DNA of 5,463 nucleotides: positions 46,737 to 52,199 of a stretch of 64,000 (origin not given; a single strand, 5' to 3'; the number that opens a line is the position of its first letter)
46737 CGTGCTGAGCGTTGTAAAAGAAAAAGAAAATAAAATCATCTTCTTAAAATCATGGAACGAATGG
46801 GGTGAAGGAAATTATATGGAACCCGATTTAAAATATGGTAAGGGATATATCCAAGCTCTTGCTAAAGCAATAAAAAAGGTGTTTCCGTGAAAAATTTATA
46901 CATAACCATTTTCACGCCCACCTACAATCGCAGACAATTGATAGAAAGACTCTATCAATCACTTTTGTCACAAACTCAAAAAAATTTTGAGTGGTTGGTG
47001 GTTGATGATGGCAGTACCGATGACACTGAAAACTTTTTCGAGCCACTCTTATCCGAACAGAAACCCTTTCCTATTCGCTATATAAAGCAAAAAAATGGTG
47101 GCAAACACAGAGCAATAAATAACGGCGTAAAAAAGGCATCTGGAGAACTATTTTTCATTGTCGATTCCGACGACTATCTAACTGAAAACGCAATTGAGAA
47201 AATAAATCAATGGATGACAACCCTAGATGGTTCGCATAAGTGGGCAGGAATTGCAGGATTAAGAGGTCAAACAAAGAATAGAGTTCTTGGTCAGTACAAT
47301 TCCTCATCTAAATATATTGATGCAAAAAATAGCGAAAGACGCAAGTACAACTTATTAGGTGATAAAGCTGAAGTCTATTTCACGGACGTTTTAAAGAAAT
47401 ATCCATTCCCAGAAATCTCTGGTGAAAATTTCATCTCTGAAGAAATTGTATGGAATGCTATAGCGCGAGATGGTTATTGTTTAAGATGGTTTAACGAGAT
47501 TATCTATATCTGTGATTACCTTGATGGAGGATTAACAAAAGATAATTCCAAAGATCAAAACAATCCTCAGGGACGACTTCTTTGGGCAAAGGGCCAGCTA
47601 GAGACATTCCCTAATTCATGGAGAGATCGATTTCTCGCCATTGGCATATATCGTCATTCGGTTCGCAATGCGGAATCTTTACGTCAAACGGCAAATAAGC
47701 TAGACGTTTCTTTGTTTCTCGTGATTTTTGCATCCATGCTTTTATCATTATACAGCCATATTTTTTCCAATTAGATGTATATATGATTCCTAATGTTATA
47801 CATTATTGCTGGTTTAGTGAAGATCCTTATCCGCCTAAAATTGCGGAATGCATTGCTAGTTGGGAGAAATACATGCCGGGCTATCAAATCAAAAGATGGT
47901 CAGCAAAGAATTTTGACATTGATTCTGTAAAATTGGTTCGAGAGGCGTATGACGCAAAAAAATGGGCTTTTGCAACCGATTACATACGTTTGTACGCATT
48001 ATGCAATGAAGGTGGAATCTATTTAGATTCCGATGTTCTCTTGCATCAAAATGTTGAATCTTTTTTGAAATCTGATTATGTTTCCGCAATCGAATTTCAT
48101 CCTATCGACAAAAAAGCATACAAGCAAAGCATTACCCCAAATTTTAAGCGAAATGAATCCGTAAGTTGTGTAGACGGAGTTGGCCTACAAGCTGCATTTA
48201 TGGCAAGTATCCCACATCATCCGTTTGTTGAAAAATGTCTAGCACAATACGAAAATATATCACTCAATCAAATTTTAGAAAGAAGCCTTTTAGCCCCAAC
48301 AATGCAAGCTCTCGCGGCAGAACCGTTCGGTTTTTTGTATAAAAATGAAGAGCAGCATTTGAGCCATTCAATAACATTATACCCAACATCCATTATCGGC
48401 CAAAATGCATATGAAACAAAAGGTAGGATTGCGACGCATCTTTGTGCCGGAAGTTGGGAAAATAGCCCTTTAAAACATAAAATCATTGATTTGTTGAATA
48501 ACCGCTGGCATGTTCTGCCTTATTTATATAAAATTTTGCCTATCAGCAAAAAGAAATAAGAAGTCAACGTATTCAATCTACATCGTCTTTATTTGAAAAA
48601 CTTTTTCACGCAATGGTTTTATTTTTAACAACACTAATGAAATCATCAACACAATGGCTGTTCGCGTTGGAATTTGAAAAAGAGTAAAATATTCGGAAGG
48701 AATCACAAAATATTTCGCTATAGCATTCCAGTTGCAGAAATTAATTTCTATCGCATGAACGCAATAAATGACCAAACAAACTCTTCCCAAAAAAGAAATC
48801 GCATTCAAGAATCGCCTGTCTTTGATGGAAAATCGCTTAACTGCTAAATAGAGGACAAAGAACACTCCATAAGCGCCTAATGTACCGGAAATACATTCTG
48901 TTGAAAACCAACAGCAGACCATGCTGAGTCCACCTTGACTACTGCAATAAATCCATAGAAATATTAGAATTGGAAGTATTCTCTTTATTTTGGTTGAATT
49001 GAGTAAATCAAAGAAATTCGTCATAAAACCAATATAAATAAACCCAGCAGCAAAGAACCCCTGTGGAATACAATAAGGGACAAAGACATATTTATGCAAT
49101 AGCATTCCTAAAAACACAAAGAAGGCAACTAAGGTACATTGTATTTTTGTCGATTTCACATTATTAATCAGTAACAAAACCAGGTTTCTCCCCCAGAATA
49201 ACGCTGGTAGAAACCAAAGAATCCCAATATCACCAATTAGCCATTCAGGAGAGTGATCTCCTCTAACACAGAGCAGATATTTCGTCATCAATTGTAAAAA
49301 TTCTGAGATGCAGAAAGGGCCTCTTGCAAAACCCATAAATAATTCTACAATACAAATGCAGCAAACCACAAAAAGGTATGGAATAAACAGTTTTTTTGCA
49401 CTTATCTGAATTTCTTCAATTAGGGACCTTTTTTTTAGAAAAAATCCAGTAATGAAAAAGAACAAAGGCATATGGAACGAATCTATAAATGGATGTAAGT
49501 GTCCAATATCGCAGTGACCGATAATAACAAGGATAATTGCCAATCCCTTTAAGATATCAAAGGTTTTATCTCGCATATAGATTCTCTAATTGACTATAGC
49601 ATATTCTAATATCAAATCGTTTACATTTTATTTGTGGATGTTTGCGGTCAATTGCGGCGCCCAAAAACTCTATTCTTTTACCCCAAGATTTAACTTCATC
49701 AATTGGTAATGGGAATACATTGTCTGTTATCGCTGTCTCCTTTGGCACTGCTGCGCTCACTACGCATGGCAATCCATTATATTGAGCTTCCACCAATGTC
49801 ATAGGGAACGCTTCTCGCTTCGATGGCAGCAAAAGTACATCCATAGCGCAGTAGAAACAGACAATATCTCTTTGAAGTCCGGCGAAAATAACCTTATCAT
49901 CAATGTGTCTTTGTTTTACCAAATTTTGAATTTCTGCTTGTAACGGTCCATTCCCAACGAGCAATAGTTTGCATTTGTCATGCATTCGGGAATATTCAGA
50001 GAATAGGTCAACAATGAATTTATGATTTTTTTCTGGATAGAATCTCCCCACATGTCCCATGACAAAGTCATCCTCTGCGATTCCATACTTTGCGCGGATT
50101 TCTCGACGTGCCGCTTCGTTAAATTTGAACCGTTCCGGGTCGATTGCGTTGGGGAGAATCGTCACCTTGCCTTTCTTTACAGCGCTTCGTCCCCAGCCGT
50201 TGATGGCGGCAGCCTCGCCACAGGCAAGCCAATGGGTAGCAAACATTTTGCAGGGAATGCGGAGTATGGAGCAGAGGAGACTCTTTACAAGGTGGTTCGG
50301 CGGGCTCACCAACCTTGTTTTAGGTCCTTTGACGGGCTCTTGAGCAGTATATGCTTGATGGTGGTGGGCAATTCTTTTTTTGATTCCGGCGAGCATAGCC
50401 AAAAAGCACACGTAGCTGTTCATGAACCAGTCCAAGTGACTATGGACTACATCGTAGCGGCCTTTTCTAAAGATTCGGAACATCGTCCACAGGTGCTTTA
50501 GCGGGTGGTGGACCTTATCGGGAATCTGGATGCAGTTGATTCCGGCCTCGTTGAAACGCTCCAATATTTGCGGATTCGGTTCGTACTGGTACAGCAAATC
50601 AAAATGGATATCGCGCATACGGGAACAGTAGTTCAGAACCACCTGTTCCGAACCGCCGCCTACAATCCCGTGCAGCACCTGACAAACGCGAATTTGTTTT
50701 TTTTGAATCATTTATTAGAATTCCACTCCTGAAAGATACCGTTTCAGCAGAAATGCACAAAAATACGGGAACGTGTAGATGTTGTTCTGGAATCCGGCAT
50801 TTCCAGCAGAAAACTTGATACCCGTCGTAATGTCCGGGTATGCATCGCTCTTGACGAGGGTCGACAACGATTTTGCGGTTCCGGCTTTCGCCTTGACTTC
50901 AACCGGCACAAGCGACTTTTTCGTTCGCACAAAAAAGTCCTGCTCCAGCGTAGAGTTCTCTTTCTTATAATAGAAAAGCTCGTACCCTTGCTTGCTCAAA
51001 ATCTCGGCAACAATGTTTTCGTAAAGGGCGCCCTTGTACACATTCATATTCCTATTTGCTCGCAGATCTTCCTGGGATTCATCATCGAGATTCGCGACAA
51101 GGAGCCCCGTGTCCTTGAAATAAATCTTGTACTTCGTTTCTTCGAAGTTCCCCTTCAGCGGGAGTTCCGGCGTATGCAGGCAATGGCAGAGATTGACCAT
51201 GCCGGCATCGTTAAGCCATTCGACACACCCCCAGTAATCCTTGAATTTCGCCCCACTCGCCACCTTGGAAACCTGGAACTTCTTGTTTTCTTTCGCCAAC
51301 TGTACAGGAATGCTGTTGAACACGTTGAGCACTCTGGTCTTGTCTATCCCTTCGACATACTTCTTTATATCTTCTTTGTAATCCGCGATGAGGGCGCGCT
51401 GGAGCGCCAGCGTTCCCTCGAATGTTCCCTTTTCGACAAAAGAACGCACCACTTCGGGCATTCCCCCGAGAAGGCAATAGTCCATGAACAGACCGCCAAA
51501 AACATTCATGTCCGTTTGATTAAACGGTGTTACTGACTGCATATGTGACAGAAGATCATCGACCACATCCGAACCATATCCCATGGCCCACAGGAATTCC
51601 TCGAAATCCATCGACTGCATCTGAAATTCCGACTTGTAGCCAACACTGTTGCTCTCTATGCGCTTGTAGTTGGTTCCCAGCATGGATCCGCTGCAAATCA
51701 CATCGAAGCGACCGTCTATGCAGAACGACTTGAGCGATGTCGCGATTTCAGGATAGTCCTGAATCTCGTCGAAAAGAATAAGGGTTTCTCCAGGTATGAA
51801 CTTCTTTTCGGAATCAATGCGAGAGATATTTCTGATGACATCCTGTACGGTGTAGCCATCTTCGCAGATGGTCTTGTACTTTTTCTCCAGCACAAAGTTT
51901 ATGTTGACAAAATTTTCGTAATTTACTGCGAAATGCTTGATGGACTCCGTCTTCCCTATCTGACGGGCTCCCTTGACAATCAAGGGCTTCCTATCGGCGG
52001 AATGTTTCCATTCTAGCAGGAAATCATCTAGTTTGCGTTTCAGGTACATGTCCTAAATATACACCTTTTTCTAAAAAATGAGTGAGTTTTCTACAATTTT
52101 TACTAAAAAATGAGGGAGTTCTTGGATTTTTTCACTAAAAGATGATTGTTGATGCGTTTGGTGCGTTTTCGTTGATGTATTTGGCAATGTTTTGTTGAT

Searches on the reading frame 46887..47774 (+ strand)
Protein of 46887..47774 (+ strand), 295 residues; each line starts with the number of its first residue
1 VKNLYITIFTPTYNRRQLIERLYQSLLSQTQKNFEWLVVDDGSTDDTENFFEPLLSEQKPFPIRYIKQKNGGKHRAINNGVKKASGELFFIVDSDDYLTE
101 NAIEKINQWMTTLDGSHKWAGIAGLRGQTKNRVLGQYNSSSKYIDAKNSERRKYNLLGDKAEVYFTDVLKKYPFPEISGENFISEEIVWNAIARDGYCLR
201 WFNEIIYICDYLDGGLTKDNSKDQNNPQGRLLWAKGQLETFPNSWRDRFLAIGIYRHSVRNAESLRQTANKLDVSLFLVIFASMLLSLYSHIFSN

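Call 6: search_protein_families(library=pfam, proteins=[window:46887-47774:+], max_evalue=0.01)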
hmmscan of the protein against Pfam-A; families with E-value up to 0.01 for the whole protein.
window:46887-47774:+ (295 aa): 3 families
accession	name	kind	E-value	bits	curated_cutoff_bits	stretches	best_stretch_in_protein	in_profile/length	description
PF00535.33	Glycos_transf_2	-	5.8e-28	98.4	23.3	1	7-124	1-117/168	Glycosyl transferase family 2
PF10111.15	Glyco_tranf_2_2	-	5.9e-09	36.2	27.3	1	19-111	16-107/276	Glycosyltransferase like family 2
PF13641.12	Glyco_tranf_2_3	-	2e-06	28.4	27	1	6-113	3-112/230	Glycosyltransferase like family 2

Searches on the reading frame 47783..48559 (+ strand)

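Call 10: search_protein_families(library=pfam, proteins=[window:47783-48559:+], max_evalue=0.001)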
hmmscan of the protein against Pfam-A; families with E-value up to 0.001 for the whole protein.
window:47783-48559:+ (258 aa): 3 families
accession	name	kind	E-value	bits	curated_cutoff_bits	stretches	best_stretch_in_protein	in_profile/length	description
PF04488.21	Gly_transf_sug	-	8e-12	46.1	23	1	19-98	3-90/93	Glycosyltransferase sugar-binding region containing DXD motif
PF05704.18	Caps_synth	-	1.7e-10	41.2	24.5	1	5-150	49-182/278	Capsular polysaccharide synthesis protein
PF12919.13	TcdA_TcdB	-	7e-05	22.7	23.6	1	61-90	170-201/382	TcdA/TcdB catalytic glycosyltransferase domain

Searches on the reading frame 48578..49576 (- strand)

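Call 10: search_protein_families(library=pfam, proteins=[window:48578-49576:-], max_evalue=0.001)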
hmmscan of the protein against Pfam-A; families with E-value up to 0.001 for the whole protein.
window:48578-49576:- (332 aa): 1 family
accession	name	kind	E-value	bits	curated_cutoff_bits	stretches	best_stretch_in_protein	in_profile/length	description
PF01757.29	Acyl_transf_3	-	8.6e-23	81.3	31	1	6-280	4-287/326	Acyltransferase domain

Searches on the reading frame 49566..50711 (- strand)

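Call 63: search_protein_families(library=pfam, proteins=[window:49566-50711:-], max_evalue=0.001)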
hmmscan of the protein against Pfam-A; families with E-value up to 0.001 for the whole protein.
window:49566-50711:- (381 aa): 4 families
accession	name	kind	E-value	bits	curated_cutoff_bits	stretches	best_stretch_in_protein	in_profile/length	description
PF00534.26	Glycos_transf_1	-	1.7e-27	96.5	26.4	1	202-332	2-135/172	Glycosyl transferases group 1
PF13692.12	Glyco_trans_1_4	-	2.1e-21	77.1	27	1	217-326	3-114/142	Glycosyl transferases group 1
PF13439.12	Glyco_transf_4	-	1.4e-09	38.6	28.5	1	19-194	2-170/170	Glycosyltransferase Family 4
PF13579.12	Glyco_trans_4_4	-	1.6e-06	29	29.7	1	20-138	2-120/158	Glycosyl transferase 4-like domain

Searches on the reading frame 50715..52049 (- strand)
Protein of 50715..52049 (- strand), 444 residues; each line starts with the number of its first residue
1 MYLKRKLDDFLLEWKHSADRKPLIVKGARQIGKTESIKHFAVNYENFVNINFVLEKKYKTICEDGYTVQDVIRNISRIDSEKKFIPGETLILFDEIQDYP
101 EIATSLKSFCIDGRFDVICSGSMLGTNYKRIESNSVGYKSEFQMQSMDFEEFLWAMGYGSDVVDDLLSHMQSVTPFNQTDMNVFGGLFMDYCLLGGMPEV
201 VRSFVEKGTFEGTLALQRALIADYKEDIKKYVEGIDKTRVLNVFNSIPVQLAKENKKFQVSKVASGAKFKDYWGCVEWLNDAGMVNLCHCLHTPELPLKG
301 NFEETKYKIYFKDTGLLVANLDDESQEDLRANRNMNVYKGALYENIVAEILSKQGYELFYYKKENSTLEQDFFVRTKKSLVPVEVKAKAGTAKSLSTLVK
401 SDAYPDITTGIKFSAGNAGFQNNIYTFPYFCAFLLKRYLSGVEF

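Call 63: search_protein_families(library=pfam, proteins=[window:50715-52049:-], max_evalue=0.001)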
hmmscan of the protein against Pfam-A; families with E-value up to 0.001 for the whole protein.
window:50715-52049:- (444 aa): 2 families
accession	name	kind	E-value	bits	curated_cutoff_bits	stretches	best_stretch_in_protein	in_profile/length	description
PF13635.12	DUF4143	-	1.4e-32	113.1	28.1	1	226-387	2-159/160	Domain of unknown function (DUF4143)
PF13173.12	AAA_14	-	1.4e-21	77.3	27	1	20-153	2-129/129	AAA domain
